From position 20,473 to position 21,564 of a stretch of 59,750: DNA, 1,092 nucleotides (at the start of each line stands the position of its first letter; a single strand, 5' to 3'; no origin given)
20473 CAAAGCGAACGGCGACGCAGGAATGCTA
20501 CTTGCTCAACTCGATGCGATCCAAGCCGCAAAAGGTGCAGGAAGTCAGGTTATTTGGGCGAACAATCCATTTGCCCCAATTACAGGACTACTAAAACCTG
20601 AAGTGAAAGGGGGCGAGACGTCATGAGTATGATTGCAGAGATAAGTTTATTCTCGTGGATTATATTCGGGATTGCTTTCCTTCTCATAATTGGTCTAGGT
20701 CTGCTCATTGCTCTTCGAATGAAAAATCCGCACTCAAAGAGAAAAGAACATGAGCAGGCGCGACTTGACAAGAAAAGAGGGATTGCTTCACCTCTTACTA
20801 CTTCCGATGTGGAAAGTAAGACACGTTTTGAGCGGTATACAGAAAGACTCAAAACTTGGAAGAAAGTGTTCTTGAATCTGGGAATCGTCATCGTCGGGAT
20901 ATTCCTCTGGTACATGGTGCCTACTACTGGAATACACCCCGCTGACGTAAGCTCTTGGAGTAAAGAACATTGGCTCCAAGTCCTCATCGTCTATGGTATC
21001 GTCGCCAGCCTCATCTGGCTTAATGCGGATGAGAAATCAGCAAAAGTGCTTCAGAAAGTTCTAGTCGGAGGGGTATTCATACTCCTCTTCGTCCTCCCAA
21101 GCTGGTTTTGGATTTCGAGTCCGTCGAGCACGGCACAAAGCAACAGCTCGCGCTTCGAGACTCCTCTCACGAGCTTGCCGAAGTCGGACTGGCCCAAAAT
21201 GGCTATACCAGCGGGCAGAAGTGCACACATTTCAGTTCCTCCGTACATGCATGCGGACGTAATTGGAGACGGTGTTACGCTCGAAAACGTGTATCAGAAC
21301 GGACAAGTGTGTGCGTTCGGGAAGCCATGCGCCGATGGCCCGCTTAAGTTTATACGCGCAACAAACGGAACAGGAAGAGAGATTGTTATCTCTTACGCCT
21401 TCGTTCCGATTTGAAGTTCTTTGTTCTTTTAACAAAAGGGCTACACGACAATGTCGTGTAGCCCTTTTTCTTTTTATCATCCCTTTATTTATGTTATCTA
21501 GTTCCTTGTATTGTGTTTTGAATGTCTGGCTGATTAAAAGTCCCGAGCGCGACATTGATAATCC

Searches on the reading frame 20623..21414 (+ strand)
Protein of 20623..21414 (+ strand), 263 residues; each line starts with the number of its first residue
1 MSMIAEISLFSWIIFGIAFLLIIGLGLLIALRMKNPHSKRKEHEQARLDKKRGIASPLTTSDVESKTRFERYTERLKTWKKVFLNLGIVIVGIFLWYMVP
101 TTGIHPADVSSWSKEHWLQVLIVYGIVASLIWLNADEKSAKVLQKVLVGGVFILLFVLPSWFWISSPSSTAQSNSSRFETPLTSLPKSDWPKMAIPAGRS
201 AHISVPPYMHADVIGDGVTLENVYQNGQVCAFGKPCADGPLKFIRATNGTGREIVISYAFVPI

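Call 5: search_protein_families(library=pfam, proteins=[window:20623-21414:+], max_evalue=0.01)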
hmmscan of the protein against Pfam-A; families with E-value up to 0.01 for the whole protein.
window:20623-21414:+ (263 aa): 0 families

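Call 72: search_protein_families(library=ncbifam, proteins=[window:20623-21414:+], max_evalue=0.01)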
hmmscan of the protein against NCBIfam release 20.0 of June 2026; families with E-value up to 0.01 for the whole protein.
window:20623-21414:+ (263 aa): 1 family
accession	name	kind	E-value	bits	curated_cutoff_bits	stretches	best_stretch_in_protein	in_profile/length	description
NF041501.1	cola_mem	domain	0.0015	17.6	150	1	119-176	157-218/312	FGLLP motif-containing membrane protein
